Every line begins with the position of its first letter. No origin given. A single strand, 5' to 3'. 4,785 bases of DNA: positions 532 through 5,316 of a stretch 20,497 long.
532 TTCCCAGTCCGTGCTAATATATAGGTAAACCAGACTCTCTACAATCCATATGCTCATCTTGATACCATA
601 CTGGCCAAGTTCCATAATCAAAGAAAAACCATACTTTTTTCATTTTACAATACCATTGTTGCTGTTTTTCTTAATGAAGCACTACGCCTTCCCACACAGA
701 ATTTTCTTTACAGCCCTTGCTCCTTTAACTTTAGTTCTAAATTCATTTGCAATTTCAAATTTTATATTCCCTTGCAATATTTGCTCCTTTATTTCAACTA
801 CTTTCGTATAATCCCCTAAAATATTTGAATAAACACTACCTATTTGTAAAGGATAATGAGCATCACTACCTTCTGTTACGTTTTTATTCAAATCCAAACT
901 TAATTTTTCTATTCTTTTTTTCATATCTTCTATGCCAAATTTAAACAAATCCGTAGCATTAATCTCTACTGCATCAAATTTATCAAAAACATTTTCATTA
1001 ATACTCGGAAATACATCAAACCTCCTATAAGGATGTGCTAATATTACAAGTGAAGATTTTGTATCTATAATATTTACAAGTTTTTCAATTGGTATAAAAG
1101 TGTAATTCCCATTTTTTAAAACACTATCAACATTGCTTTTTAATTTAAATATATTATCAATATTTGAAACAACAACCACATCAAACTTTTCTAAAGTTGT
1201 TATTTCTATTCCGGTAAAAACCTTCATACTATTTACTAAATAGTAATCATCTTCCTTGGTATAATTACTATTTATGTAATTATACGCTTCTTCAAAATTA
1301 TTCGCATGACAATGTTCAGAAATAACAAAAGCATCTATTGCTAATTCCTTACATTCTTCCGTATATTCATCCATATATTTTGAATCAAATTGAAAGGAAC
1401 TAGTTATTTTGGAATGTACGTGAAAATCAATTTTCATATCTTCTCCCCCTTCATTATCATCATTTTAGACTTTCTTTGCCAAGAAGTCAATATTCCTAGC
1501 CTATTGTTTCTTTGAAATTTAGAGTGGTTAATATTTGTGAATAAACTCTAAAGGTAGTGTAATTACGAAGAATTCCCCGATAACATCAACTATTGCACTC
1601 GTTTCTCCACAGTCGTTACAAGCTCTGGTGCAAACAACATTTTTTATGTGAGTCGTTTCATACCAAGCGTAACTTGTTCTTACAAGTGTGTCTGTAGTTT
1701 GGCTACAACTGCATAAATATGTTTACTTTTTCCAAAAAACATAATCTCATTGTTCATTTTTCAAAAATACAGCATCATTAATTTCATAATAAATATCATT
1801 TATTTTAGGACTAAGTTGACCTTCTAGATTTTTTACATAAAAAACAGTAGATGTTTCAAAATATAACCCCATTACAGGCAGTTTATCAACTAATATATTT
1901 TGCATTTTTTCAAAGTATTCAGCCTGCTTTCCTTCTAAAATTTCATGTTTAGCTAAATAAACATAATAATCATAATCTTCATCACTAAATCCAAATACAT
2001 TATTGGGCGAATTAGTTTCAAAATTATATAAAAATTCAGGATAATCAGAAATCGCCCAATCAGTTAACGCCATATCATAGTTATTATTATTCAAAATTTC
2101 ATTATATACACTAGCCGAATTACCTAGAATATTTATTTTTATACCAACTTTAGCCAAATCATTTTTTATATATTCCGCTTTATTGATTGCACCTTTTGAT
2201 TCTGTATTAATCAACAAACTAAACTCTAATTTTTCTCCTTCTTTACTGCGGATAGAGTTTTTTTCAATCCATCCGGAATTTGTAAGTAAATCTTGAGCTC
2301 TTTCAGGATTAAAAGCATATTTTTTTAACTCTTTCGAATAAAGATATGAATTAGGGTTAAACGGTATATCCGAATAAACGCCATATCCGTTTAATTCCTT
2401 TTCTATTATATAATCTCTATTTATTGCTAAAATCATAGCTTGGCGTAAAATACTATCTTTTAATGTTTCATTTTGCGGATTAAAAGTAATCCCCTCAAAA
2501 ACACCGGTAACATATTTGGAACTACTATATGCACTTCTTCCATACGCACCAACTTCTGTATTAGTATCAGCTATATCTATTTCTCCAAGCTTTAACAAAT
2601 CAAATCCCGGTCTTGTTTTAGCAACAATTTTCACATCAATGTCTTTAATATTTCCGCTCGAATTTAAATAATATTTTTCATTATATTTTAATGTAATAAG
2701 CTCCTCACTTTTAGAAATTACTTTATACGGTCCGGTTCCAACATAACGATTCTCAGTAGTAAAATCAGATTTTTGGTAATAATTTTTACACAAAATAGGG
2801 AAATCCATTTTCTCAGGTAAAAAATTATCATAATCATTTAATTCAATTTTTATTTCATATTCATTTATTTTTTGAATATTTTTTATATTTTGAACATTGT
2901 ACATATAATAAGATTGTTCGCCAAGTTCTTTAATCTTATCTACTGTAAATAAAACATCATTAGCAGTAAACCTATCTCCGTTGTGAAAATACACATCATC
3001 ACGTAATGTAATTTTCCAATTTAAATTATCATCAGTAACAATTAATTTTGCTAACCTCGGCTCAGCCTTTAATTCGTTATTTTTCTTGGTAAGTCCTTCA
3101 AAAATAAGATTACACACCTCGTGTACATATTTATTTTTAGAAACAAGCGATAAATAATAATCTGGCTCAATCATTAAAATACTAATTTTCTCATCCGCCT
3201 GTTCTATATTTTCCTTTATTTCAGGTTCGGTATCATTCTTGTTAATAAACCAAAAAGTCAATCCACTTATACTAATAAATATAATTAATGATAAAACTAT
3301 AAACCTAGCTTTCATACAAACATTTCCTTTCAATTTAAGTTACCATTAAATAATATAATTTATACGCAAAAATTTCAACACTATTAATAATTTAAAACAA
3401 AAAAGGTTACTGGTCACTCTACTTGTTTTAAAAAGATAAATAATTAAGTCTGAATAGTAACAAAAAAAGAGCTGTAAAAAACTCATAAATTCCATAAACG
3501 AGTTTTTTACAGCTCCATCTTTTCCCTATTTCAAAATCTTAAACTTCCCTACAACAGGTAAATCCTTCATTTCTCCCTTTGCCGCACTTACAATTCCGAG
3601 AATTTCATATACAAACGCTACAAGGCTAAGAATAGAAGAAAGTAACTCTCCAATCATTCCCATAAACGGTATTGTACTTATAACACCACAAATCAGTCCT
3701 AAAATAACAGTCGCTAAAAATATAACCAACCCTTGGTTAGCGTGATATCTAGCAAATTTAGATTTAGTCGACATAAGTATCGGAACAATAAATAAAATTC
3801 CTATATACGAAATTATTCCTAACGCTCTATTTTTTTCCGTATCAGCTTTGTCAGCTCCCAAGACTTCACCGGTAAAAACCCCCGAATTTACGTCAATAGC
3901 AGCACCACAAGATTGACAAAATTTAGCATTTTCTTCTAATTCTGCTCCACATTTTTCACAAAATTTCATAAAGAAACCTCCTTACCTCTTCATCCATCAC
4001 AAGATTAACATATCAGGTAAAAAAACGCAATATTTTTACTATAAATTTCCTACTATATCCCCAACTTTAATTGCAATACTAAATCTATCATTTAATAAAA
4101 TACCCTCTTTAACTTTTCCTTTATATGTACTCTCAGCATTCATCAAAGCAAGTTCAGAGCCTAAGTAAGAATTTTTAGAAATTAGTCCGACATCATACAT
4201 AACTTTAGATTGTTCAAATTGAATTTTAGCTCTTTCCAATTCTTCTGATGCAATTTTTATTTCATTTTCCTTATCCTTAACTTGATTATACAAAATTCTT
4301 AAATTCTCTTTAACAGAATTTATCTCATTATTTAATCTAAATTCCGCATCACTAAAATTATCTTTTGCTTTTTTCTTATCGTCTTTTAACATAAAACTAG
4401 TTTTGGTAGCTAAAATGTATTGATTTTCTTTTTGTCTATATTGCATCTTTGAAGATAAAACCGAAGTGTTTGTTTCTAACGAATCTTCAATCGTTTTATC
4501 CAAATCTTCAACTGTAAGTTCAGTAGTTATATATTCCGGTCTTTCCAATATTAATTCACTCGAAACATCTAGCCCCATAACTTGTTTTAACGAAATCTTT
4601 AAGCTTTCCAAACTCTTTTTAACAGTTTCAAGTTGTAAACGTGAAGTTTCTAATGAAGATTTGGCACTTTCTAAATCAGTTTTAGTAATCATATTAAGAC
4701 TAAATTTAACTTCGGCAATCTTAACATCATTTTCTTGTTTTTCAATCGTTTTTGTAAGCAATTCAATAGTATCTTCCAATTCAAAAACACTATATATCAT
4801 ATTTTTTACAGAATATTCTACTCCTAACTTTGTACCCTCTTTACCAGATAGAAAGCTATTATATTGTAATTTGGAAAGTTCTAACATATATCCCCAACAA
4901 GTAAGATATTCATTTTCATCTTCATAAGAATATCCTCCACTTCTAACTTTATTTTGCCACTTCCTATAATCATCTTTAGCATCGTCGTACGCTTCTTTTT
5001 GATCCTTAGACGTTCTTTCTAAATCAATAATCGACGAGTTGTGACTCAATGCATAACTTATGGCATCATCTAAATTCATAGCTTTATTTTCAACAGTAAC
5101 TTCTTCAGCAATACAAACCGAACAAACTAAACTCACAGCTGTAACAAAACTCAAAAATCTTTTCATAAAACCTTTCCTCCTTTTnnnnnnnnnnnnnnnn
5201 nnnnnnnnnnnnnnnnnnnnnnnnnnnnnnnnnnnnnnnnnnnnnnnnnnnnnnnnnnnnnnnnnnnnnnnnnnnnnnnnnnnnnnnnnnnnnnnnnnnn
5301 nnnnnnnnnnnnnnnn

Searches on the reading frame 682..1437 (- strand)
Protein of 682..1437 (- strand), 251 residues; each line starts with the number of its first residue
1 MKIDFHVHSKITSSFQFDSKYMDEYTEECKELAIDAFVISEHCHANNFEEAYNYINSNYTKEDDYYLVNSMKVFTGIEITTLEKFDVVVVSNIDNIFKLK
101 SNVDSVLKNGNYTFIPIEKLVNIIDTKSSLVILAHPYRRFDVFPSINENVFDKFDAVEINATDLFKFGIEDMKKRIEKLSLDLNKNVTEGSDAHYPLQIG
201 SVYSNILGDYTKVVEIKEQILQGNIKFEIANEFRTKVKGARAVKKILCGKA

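Call 13: search_protein_families(library=pfam, proteins=[window:682-1437:-], max_evalue=0.00001)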
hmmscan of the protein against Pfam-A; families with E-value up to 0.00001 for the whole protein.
window:682-1437:- (251 aa): 1 family
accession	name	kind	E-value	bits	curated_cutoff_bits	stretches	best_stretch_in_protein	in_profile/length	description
PF02811.25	PHP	-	5e-06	27.4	26.4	1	4-116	1-71/164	PHP domain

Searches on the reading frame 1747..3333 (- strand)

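Call 13: search_protein_families(library=pfam, proteins=[window:1747-3333:-], max_evalue=0.00001)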
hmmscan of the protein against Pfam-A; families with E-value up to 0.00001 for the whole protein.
window:1747-3333:- (528 aa): 1 family
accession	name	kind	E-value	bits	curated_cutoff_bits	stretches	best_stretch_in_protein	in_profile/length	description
PF00496.27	SBP_bac_5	-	2.8e-61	208.1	32.4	1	91-443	3-365/368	Bacterial extracellular solute-binding proteins, family 5 Middle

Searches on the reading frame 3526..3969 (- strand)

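Call 13: search_protein_families(library=pfam, proteins=[window:3526-3969:-], max_evalue=0.00001)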
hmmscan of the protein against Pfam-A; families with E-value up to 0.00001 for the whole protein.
window:3526-3969:- (147 aa): 2 families
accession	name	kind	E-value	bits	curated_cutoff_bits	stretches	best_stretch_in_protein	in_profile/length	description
PF13240.11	Zn_Ribbon_1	-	6.3e-09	35.8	25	1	3-24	1-22/23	zinc-ribbon domain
PF09685.15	DUF4870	-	4.2e-07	30.4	25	1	60-143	23-106/107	Domain of unknown function (DUF4870)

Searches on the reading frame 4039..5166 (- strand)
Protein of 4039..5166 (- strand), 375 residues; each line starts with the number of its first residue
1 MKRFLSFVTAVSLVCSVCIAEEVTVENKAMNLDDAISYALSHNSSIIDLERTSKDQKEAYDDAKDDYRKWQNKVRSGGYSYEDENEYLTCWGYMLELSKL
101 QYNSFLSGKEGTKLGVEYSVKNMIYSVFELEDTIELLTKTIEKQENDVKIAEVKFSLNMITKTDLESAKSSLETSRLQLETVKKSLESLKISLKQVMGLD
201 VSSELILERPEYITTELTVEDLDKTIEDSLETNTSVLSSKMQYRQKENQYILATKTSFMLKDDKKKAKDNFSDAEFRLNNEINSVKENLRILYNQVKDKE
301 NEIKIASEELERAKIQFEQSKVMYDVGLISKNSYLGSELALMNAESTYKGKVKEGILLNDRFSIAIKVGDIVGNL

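Call 13: search_protein_families(library=pfam, proteins=[window:4039-5166:-], max_evalue=0.00001)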
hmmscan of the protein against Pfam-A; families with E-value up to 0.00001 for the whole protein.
window:4039-5166:- (375 aa): 1 family
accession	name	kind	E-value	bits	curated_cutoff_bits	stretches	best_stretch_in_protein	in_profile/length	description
PF02321.23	OEP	-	9.9e-20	71.6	22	2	261-348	81-168/187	Outer membrane efflux protein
